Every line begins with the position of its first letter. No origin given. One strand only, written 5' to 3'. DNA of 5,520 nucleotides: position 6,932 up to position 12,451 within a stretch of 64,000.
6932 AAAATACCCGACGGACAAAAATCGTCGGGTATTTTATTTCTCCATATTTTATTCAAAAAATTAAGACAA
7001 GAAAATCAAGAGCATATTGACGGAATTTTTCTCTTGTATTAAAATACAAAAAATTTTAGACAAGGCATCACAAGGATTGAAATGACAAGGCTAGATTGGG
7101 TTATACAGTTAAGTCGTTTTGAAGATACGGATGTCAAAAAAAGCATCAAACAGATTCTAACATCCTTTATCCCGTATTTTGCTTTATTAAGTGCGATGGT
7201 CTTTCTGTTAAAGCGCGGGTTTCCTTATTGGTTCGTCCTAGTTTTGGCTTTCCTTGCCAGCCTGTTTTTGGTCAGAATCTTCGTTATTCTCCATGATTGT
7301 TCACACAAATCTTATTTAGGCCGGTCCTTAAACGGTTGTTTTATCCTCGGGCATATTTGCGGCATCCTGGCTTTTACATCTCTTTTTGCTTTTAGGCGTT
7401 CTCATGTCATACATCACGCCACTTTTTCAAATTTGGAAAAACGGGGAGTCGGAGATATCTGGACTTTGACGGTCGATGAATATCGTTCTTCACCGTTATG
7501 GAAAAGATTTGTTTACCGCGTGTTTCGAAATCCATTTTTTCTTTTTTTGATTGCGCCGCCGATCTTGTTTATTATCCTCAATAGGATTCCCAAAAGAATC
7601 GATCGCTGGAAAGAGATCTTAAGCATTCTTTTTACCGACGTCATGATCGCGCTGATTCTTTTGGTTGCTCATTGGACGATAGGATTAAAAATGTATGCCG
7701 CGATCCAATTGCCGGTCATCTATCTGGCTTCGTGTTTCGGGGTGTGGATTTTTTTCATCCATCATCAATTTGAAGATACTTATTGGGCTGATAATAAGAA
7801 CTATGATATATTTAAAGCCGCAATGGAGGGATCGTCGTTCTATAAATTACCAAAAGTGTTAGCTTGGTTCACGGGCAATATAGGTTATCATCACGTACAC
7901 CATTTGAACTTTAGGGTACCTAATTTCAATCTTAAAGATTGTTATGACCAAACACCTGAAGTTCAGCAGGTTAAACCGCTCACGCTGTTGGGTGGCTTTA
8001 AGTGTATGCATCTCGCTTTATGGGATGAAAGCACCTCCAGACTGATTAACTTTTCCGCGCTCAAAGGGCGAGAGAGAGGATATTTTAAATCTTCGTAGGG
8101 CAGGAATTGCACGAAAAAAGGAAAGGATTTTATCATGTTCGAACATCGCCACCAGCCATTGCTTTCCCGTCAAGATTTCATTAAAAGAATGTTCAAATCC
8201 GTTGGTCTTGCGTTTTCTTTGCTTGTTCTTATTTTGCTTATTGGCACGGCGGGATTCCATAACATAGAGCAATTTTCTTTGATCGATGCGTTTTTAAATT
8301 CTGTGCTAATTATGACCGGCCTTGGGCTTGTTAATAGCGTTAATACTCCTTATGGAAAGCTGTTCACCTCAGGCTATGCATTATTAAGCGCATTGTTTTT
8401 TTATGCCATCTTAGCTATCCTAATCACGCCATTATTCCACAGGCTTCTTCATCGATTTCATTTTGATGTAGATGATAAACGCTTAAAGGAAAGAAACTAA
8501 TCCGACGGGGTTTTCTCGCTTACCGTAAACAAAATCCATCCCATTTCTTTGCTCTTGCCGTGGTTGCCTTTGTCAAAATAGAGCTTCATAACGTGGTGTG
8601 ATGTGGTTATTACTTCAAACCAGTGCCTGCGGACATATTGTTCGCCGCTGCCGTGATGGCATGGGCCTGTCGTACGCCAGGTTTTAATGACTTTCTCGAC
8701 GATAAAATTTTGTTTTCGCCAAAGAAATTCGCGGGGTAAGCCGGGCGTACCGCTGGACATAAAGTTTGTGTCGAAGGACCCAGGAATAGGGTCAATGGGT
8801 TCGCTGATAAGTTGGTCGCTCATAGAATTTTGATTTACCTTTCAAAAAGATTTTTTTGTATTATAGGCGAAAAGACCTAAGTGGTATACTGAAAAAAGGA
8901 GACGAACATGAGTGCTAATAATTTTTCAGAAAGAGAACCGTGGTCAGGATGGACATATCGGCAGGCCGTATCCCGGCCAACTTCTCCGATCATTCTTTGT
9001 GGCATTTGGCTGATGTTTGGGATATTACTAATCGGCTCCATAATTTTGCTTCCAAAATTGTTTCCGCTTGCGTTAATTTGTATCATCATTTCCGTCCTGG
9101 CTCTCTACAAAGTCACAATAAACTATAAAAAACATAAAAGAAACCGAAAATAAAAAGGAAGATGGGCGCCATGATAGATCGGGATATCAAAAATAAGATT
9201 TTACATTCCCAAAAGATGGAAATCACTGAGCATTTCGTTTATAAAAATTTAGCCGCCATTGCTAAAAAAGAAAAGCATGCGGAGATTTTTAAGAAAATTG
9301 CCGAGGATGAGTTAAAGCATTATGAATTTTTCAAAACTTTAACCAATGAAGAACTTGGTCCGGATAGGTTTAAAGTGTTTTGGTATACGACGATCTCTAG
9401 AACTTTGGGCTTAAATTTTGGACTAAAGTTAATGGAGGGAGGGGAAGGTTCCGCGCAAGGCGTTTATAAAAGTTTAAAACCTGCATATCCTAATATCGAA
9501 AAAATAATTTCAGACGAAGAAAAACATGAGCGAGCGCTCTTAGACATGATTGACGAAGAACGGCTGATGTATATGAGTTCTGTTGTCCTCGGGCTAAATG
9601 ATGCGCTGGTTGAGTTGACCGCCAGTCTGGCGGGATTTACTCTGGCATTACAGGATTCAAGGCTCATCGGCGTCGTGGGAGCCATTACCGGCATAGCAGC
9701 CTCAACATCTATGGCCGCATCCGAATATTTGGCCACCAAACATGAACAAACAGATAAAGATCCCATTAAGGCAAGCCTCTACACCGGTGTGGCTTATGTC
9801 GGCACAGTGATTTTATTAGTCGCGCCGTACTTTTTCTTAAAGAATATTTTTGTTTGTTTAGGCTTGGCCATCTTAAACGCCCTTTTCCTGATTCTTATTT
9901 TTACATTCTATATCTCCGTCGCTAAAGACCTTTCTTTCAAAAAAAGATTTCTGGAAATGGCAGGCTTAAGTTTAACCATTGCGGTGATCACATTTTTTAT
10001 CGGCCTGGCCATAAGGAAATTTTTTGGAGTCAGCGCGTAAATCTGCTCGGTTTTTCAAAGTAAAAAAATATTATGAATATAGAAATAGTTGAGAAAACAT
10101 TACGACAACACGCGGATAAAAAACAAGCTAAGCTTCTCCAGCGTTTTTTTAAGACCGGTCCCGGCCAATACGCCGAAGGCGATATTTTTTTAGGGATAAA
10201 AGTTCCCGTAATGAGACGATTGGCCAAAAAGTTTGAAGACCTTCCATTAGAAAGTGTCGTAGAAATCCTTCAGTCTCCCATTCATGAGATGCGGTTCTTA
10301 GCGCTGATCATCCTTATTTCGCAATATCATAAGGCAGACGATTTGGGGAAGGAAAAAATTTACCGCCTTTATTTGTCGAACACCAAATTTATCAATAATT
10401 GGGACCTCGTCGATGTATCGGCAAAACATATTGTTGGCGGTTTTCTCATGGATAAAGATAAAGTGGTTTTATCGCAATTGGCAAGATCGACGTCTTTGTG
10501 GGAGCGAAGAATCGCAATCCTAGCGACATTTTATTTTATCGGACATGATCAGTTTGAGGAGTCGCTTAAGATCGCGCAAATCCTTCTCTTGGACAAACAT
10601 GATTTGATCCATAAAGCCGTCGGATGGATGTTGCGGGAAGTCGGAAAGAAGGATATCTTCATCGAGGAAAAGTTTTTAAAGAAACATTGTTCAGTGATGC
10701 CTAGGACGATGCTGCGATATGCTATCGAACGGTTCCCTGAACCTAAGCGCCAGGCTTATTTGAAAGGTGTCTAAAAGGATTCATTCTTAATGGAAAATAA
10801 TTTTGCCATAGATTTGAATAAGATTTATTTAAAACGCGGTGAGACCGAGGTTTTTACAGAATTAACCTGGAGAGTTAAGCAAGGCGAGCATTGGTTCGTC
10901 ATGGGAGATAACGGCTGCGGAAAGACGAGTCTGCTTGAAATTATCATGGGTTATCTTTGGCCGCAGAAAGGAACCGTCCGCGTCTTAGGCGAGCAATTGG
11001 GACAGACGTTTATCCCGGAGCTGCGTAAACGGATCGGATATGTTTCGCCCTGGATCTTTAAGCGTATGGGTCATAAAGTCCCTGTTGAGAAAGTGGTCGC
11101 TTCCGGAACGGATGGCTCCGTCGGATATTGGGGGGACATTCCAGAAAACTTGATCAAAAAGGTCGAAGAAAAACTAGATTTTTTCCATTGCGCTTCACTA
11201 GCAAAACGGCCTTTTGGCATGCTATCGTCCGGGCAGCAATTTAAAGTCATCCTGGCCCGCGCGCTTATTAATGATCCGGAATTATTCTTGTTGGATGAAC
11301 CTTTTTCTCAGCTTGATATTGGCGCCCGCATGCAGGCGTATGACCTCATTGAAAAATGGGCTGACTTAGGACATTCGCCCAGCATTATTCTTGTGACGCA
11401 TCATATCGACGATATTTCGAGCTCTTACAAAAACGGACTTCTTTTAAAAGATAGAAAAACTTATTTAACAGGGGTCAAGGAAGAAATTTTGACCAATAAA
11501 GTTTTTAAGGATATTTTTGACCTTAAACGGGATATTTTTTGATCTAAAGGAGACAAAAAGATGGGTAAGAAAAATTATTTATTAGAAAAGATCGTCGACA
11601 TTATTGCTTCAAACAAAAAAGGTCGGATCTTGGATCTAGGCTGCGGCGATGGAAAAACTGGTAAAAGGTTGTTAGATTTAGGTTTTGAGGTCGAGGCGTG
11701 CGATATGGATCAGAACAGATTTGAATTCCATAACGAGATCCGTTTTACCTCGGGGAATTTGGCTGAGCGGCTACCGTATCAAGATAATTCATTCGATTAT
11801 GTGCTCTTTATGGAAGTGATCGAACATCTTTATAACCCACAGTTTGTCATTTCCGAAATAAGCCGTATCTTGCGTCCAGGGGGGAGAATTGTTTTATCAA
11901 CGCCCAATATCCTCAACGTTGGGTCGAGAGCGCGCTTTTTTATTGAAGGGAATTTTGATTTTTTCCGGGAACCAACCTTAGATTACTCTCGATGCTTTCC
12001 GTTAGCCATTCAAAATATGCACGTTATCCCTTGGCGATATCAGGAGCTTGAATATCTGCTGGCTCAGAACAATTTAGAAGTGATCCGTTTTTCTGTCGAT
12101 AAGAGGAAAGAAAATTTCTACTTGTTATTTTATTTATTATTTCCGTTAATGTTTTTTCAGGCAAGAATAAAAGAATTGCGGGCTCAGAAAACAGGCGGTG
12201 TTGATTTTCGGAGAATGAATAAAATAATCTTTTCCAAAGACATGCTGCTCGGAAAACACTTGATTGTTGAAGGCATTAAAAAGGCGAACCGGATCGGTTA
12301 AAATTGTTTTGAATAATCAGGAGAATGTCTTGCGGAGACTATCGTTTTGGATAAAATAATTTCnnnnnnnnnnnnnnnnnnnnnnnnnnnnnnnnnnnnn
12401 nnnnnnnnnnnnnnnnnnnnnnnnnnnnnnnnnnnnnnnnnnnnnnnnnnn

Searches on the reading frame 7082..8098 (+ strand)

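Call 52: search_protein_families(library=pfam, proteins=[window:7082-8098:+], max_evalue=0.00001)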
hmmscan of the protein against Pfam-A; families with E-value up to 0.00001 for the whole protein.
window:7082-8098:+ (338 aa): 1 family
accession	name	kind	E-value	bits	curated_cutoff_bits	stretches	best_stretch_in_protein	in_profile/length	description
PF00487.30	FA_desaturase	-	3e-27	96.4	29.7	1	49-290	2-237/253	Fatty acid desaturase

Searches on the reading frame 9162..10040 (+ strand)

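Call 52: search_protein_families(library=pfam, proteins=[window:9162-10040:+], max_evalue=0.00001)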
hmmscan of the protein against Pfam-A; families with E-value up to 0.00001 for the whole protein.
window:9162-10040:+ (292 aa): 2 families
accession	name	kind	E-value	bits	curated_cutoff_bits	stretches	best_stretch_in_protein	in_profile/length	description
PF01988.24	VIT1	-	1.5e-12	48.2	28.1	1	139-196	2-60/214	VIT family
PF02915.23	Rubrerythrin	-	1.1e-07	32.8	22.8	0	16-63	6-55/137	Rubrerythrin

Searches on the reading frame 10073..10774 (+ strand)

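Call 52: search_protein_families(library=pfam, proteins=[window:10073-10774:+], max_evalue=0.00001)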
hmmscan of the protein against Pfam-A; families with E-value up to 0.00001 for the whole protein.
window:10073-10774:+ (233 aa): 1 family
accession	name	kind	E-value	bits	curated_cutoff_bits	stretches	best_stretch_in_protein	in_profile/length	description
PF08713.17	DNA_alkylation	-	3.3e-62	210.4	21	1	6-221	1-213/213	DNA alkylation repair enzyme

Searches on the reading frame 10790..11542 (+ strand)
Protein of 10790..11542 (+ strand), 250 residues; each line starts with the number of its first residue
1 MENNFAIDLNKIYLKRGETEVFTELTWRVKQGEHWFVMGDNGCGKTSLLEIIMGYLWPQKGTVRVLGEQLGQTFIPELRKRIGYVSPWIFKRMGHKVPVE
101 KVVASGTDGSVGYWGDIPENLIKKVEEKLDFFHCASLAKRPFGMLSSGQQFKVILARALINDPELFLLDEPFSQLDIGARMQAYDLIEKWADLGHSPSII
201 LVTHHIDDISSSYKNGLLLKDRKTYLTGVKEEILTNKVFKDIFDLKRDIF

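Call 52: search_protein_families(library=pfam, proteins=[window:10790-11542:+], max_evalue=0.00001)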
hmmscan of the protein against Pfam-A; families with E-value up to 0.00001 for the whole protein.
window:10790-11542:+ (250 aa): 1 family
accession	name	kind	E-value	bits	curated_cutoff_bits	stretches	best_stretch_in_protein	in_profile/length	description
PF00005.33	ABC_tran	-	7.2e-26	91.9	25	1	24-172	3-136/137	ABC transporter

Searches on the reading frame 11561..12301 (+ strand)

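Call 52: search_protein_families(library=pfam, proteins=[window:11561-12301:+], max_evalue=0.00001)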
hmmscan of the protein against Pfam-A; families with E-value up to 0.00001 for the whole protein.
window:11561-12301:+ (246 aa): 8 families
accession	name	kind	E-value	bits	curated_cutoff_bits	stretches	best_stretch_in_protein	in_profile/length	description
PF08241.18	Methyltransf_11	-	2.2e-17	63.9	21.2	1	24-112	1-95/95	Methyltransferase domain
PF13489.12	Methyltransf_23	-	1.5e-15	57.7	27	1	15-175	16-162/164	Methyltransferase domain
PF13847.12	Methyltransf_31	-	2.2e-14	53.8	27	1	18-116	2-113/145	Methyltransferase domain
PF13649.12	Methyltransf_25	-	1.8e-13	51.4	27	1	23-108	1-97/97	Methyltransferase domain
PF08242.18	Methyltransf_12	-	1.8e-11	45.1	30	1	24-110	1-98/98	Methyltransferase domain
PF07021.18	MetW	-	2e-08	34.5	21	1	19-130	13-125/193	Methionine biosynthesis protein MetW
PF03141.22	Methyltransf_29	-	3.2e-07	29.8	23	1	8-118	105-223/506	Putative S-adenosyl-L-methionine-dependent methyltransferase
PF01209.24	Ubie_methyltran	-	1.4e-06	28.3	20.1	1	9-111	37-150/233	ubiE/COQ5 methyltransferase family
